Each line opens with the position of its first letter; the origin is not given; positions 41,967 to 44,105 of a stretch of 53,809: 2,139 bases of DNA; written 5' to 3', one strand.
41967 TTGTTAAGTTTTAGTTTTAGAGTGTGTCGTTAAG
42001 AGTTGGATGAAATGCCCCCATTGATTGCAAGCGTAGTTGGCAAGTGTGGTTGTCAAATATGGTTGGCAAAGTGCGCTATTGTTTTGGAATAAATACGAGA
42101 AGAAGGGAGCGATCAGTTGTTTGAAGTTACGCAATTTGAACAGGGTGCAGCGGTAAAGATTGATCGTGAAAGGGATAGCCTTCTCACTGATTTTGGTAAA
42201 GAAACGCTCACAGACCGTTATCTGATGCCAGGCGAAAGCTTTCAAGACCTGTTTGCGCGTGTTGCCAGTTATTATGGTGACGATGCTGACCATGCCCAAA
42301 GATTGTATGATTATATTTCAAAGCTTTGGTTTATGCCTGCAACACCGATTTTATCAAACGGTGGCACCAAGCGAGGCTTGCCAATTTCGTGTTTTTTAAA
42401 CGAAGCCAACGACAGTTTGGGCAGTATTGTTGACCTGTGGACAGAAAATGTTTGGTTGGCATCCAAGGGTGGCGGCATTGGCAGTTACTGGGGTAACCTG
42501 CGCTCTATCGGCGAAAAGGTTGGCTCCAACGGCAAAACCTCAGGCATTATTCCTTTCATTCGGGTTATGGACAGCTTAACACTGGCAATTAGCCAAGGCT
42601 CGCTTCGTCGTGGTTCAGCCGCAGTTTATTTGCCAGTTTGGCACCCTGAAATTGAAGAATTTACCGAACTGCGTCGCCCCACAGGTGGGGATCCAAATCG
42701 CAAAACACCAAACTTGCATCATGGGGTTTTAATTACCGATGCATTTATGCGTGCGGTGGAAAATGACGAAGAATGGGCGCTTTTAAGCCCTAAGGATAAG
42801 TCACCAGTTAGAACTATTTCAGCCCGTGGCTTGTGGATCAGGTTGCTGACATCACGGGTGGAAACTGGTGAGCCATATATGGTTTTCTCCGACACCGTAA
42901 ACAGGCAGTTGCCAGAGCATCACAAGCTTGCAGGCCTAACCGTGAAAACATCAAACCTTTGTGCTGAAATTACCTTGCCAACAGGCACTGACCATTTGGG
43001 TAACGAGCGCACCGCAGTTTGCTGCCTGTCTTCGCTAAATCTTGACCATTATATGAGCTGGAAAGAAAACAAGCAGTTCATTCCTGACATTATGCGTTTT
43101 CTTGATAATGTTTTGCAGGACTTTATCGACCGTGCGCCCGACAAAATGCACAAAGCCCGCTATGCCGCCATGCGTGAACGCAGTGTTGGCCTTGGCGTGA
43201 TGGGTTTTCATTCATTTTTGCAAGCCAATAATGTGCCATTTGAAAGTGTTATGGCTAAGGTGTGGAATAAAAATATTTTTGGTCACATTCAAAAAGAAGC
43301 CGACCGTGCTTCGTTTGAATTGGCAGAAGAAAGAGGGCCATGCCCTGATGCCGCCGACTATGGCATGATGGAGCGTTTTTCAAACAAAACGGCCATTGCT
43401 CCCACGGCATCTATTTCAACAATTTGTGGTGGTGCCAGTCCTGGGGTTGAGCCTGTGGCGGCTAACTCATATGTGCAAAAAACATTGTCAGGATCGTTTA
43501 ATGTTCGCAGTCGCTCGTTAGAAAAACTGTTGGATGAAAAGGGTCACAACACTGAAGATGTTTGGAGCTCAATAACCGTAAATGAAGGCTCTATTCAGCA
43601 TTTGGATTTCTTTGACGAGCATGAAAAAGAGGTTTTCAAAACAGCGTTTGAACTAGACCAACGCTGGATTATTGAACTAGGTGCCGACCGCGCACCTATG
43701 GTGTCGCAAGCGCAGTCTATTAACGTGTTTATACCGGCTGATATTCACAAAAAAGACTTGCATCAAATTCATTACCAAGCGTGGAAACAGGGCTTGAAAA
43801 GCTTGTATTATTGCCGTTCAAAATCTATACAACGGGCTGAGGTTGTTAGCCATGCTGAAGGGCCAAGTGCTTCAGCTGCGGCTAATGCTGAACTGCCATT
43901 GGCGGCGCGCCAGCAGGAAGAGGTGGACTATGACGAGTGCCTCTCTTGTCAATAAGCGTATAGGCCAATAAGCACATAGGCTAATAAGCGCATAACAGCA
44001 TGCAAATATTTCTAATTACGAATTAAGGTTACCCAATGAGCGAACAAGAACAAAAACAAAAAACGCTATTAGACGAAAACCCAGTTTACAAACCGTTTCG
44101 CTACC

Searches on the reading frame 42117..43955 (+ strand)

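Call 48: search_protein_families(library=ncbifam, proteins=[window:42117-43955:+], max_evalue=0.00001)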
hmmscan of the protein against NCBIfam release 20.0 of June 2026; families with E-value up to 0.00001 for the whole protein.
window:42117-43955:+ (612 aa): 20 families
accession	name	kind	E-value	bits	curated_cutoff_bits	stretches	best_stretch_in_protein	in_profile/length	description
NF006577.0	PRK09102.1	equivalog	0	1012.8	620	1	6-612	8-604/604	ribonucleoside-diphosphate reductase subunit alpha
TIGR02506.1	NrdE_NrdA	equivalog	2.2e-150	502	341.05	3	27-228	3-218/616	ribonucleoside-diphosphate reductase subunit alpha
TIGR02510.1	NrdE-prime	equivalog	1.4e-128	429.8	602.25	1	22-574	17-547/560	ribonucleoside-diphosphate reductase subunit alpha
NF005544.0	PRK07207.1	equivalog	4.4e-107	359.1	965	3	12-227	285-509/965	ribonucleoside-diphosphate reductase subunit alpha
TIGR02504.1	NrdJ_Z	equivalog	7e-86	289.1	399.95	1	43-570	23-600/606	adenosylcobalamin-dependent ribonucleoside-diphosphate reductase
NF009029.0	PRK12365.1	equivalog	1.8e-79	267.9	1350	3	15-228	370-593/1046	ribonucleoside-diphosphate reductase subunit alpha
NF006665.0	PRK09209.1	equivalog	9.3e-79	265.6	1057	3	11-227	144-372/761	ribonucleoside-diphosphate reductase subunit alpha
NF006279.0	PRK08447.1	equivalog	1.4e-78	265.1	1082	4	14-228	128-352/789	ribonucleoside-diphosphate reductase subunit alpha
NF006417.0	PRK08665.1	equivalog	3.8e-78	263.5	961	1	56-587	61-586/759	vitamin B12-dependent ribonucleotide reductase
NF005483.0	PRK07088.1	equivalog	2.5e-73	247.5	1214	3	13-226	148-373/764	ribonucleoside-diphosphate reductase subunit alpha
NF005101.0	PRK06539.1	equivalog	3.9e-72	243.4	988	3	12-228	137-363/822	ribonucleoside-diphosphate reductase subunit alpha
NF005010.0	PRK06406.1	subfamily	1.4e-66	225.3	1125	1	41-573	201-722/771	vitamin B12-dependent ribonucleotide reductase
NF009028.0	PRK12364.1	equivalog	1e-63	215.6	1377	3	11-227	224-453/842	ribonucleoside-diphosphate reductase subunit alpha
TIGR04170.1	RNR_1b_NrdE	exception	2.5e-56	191.3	750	3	40-227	110-299/698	class 1b ribonucleoside-diphosphate reductase subunit alpha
NF005122.0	PRK06556.1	equivalog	1.8e-46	158.4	859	3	73-185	141-255/960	vitamin B12-dependent ribonucleotide reductase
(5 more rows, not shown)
